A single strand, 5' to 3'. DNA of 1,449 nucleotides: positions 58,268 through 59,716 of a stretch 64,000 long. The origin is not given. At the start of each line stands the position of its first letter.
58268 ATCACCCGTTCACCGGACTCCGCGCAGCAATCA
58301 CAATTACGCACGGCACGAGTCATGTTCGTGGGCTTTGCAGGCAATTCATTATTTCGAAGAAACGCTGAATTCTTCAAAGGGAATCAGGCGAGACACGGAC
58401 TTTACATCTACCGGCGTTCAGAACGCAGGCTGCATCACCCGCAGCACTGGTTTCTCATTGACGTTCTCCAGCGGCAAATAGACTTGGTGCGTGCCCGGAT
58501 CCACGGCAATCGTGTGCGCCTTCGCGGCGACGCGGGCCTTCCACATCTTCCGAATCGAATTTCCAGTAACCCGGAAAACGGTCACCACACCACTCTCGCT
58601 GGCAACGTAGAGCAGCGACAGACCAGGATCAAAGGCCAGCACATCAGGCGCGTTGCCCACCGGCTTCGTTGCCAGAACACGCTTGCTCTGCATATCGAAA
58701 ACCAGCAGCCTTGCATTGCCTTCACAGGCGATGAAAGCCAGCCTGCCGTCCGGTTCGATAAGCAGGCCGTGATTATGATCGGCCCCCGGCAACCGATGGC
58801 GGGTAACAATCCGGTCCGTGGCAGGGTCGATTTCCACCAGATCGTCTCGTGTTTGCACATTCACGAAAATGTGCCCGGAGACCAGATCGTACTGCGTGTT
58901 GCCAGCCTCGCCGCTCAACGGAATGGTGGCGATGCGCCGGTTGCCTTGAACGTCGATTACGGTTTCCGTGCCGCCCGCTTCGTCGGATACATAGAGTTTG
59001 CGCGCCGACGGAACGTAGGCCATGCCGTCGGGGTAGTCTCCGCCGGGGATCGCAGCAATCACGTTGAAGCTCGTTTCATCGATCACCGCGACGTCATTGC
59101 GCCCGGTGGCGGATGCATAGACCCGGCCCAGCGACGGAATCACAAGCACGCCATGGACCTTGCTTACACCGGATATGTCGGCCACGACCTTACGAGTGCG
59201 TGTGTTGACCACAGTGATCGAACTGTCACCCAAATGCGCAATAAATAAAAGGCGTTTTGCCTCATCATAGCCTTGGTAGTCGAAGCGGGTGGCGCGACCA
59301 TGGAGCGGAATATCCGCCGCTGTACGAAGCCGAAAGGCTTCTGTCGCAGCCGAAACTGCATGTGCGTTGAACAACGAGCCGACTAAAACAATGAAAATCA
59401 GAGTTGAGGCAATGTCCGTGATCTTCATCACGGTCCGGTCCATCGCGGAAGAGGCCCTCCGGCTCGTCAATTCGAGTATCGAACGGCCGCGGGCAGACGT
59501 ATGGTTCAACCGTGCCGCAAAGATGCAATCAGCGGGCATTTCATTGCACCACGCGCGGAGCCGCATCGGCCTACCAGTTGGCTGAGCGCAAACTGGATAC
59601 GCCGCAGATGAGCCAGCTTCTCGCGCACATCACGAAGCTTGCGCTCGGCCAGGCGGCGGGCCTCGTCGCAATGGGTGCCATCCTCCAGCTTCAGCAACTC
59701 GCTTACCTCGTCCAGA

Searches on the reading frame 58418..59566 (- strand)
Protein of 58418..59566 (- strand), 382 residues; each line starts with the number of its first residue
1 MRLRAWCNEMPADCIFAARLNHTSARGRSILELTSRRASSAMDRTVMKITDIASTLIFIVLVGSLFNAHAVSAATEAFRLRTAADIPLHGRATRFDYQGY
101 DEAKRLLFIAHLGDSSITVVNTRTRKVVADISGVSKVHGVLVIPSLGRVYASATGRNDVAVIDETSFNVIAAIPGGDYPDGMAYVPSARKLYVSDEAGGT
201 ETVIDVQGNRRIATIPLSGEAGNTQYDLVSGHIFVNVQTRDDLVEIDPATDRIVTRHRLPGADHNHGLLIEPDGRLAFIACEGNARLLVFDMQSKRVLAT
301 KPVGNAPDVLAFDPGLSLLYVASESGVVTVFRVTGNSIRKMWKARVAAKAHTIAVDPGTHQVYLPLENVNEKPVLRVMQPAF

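Call 26: search_protein_families(library=pfam, proteins=[window:58418-59566:-], max_evalue=0.001)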
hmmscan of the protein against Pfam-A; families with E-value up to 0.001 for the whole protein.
window:58418-59566:- (382 aa): 3 families
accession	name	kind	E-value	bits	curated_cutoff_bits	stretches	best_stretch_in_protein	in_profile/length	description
PF25174.1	Beta-prop_THOC3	-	3.2e-05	23.5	305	0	183-332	53-199/272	THOC3 beta-propeller domain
PF23414.1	Beta-prop_EML_2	-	0.00044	20.2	90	0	266-341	43-117/266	Echinoderm microtubule-associated protein second beta-propeller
PF10282.15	Lactonase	-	0.00077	19.2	21.7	0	263-334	143-221/344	Lactonase, 7-bladed beta-propeller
